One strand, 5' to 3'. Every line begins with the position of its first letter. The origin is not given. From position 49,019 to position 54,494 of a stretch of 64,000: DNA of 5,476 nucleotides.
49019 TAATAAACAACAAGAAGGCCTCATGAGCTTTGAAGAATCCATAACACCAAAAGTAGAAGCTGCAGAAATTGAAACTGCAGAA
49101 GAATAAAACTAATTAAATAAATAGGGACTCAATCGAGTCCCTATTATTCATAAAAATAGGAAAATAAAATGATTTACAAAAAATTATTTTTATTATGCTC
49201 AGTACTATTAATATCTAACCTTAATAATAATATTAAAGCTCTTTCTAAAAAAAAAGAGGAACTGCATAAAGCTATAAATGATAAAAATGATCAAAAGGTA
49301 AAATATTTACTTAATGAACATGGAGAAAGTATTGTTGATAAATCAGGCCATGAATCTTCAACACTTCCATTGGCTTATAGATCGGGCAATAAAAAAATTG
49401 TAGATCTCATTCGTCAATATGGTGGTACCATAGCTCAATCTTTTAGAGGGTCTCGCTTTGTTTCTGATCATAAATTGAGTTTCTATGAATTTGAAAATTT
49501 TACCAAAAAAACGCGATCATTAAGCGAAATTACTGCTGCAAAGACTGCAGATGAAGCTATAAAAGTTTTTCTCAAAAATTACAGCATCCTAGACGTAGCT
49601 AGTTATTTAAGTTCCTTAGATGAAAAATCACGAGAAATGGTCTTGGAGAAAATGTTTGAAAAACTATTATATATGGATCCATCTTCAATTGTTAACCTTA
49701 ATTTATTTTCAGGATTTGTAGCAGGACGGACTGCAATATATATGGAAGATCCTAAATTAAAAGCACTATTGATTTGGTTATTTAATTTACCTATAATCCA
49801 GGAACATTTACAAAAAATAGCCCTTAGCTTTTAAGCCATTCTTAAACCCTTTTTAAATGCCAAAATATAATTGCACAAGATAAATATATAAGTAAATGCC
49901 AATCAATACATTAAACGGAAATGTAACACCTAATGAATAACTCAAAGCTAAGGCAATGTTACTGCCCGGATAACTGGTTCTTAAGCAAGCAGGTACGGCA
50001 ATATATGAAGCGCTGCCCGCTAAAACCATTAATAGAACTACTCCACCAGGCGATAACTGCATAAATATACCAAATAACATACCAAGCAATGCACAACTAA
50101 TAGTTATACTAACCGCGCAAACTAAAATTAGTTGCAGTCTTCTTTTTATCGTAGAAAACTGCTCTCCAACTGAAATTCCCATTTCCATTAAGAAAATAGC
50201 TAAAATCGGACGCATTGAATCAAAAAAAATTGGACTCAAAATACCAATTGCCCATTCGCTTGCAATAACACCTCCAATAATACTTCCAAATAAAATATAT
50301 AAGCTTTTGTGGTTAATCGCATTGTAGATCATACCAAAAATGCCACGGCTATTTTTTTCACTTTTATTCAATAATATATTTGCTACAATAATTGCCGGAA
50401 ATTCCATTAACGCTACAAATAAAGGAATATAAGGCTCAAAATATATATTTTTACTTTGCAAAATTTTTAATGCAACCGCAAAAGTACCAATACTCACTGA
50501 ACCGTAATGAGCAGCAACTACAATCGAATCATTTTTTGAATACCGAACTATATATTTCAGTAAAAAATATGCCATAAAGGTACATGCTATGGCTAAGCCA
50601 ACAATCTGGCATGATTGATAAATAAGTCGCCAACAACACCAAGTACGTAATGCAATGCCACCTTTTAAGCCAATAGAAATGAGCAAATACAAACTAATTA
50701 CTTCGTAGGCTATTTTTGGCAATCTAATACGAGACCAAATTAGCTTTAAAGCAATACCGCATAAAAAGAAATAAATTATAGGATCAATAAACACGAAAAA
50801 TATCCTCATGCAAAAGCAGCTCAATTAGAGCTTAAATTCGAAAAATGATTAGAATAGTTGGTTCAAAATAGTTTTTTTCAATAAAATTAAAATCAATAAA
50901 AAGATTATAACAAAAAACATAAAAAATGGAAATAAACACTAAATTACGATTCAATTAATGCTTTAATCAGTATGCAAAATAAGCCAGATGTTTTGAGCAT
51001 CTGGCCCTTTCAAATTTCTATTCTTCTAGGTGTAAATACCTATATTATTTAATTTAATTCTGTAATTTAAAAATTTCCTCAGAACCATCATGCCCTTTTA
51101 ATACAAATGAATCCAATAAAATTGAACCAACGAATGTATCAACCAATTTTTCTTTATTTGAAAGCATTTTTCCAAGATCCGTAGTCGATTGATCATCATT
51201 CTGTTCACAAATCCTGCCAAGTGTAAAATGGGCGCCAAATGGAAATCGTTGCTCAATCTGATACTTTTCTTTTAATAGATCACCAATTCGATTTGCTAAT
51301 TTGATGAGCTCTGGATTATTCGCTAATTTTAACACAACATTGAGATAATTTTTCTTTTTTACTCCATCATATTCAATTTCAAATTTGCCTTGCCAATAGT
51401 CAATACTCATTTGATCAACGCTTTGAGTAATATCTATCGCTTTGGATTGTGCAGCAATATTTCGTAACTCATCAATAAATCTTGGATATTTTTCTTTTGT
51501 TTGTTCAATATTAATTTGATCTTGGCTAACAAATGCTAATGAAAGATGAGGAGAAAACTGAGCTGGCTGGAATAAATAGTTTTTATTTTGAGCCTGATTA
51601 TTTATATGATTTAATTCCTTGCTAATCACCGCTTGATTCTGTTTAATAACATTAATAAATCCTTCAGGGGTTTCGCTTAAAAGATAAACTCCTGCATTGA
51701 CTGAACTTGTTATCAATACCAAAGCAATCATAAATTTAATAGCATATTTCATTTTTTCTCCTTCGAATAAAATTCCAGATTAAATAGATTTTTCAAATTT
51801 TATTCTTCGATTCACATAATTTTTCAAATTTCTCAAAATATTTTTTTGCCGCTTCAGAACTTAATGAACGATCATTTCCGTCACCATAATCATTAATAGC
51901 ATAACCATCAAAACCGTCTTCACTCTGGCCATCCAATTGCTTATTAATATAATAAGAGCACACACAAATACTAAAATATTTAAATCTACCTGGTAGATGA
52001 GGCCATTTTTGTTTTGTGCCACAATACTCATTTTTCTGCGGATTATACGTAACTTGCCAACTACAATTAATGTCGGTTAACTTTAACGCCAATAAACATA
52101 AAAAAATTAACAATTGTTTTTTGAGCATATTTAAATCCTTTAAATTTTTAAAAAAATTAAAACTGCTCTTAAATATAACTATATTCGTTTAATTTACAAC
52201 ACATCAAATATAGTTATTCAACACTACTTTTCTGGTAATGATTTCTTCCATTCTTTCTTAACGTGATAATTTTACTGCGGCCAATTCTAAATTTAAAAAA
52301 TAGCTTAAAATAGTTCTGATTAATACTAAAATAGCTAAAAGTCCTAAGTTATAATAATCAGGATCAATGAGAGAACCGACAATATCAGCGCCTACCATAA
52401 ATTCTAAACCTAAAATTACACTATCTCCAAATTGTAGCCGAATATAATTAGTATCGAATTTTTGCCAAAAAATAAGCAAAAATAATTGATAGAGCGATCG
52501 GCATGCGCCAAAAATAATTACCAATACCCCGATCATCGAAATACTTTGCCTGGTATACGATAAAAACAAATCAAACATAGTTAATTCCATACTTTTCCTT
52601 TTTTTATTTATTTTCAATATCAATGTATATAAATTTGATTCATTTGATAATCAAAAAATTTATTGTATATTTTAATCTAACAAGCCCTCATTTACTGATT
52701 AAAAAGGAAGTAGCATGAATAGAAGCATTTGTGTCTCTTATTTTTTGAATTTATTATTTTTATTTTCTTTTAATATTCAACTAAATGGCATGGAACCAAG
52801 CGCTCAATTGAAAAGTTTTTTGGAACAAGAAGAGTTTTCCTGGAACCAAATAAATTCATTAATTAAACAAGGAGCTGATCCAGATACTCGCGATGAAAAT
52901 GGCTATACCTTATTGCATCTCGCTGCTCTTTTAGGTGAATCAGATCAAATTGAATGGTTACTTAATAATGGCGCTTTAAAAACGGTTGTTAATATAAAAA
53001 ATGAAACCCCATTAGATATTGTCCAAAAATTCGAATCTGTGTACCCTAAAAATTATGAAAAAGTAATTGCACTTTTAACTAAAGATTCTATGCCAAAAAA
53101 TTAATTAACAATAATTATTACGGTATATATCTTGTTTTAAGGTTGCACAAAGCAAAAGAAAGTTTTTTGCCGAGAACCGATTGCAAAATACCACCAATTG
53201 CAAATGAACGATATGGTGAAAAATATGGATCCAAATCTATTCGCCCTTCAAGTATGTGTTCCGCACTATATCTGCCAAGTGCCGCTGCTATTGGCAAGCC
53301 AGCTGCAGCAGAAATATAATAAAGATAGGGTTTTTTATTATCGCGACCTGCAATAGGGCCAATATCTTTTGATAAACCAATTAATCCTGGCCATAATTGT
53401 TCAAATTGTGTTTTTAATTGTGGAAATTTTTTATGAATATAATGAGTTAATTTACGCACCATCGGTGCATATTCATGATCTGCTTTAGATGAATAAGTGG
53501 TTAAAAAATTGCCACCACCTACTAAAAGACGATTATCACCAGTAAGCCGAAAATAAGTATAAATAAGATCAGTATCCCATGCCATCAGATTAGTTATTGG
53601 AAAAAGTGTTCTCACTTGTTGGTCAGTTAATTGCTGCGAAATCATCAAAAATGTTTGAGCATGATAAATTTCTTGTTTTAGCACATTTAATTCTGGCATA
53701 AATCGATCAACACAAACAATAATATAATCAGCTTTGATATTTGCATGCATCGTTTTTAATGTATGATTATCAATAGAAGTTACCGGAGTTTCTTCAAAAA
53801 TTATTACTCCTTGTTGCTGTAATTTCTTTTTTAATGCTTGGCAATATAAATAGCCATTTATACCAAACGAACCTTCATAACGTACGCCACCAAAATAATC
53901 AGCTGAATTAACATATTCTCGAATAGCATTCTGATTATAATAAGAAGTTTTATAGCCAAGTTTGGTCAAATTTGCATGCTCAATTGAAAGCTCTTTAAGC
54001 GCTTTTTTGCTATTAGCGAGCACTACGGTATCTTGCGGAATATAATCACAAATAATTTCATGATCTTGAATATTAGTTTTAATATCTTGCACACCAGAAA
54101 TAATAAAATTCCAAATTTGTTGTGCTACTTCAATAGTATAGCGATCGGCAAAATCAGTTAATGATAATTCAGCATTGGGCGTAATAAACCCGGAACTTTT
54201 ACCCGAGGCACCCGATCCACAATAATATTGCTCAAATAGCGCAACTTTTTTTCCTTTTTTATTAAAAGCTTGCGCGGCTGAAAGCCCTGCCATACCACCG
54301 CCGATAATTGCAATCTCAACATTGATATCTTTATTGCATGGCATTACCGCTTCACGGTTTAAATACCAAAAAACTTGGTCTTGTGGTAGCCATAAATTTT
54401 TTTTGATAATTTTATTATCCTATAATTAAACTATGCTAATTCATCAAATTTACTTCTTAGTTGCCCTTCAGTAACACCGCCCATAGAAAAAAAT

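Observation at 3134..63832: Recurrent 'signal peptide followed immediately by Met-(Glu)' leader on about 12 unrelated secreted proteins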

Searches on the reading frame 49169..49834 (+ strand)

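Call 17: search_protein_families(library=pfam, proteins=[window:49169-49834:+], max_evalue=0.01)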
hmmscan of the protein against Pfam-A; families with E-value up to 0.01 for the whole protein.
window:49169-49834:+ (221 aa): 2 families
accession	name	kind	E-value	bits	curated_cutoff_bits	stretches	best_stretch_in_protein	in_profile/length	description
PF12796.13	Ank_2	-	0.0012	19.9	27.3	1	13-85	16-83/90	Ankyrin repeats (3 copies)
PF23216.1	WH_CYT4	-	0.0091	16.6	27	0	127-180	12-65/97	Mitochondrial protein cyt-4, winged helix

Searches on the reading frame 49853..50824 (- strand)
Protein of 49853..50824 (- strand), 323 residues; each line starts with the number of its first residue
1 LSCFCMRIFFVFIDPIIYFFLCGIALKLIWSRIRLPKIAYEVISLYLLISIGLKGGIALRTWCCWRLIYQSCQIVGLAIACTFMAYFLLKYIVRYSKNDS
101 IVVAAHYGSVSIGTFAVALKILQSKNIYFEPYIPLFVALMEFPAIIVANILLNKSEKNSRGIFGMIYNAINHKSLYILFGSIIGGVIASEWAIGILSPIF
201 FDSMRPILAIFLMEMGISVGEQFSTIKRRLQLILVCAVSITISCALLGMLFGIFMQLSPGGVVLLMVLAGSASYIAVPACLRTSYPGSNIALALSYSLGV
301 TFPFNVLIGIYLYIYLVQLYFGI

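Call 64: search_protein_families(library=pfam, proteins=[window:49853-50824:-], max_evalue=0.001)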
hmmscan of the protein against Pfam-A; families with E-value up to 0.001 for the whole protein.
window:49853-50824:- (323 aa): 1 family
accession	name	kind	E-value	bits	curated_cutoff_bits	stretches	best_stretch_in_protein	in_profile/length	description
PF05982.17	Sbt_1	-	8.6e-84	281.9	27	1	15-318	1-308/308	Na+-dependent bicarbonate transporter superfamily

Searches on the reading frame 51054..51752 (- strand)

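Call 5: search_protein_families(library=pfam, proteins=[window:51054-51752:-], max_evalue=0.01)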
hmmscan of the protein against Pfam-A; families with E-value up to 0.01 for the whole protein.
window:51054-51752:- (232 aa): 2 families
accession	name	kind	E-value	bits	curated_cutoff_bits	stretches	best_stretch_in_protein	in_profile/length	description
PF02834.22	LigT_PEase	-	0.00058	20.4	23.3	0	147-199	9-59/87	LigT like Phosphoesterase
PF13563.12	2_5_RNA_ligase2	-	0.0011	19.5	27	1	65-180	23-115/152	2'-5' RNA ligase superfamily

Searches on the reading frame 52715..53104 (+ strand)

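Call 4: search_protein_families(library=pfam, proteins=[window:52715-53104:+], max_evalue=0.01)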
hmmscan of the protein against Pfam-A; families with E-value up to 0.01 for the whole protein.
window:52715-53104:+ (129 aa): 5 families
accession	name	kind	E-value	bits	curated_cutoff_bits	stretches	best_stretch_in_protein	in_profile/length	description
PF13857.12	Ank_5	-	4.6e-08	33.7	27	1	49-102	1-55/56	Ankyrin repeats (many copies)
PF12796.13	Ank_2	-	3.7e-07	31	27.3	1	46-105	13-69/90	Ankyrin repeats (3 copies)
PF13637.12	Ank_4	-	5e-07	30.3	22.7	1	46-83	13-50/50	Ankyrin repeats (many copies)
PF00023.36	Ank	-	6.6e-07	29.7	21.1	1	62-96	1-32/33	Ankyrin repeat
PF13606.12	Ank_3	-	0.0002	21.9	22.3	1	62-87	1-26/30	Ankyrin repeat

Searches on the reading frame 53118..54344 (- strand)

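Call 64: search_protein_families(library=pfam, proteins=[window:53118-54344:-], max_evalue=0.001)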
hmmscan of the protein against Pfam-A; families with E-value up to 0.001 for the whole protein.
window:53118-54344:- (408 aa): 9 families
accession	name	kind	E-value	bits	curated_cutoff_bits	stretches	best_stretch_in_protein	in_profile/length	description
PF01266.30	DAO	-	4.5e-44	151.8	27.9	1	11-362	2-352/353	FAD dependent oxidoreductase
PF00890.30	FAD_binding_2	-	2.6e-07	30.6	20.4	1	11-54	2-45/414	FAD binding domain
PF13450.12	NAD_binding_8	-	6.8e-07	29.9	21.9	1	13-39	1-27/68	NAD(P)-binding Rossmann-like domain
PF07992.20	Pyr_redox_2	-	7.3e-07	29.3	26.1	1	10-38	2-30/291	Pyridine nucleotide-disulphide oxidoreductase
PF00070.33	Pyr_redox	-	4e-06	27.7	22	0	11-38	2-29/82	Pyridine nucleotide-disulphide oxidoreductase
PF03486.20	HI0933_like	-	3.1e-05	24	50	1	10-39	2-31/244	HI0933-like protein Rossmann domain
PF12831.13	FAD_oxidored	-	0.00023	21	27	1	11-42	2-33/416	FAD dependent oxidoreductase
PF01946.23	Thi4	-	0.00083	19.1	26.2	0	8-46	17-57/235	Thi4 family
PF01134.28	GIDA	-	0.001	18.7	22.1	0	11-39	2-30/391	Glucose inhibited division protein A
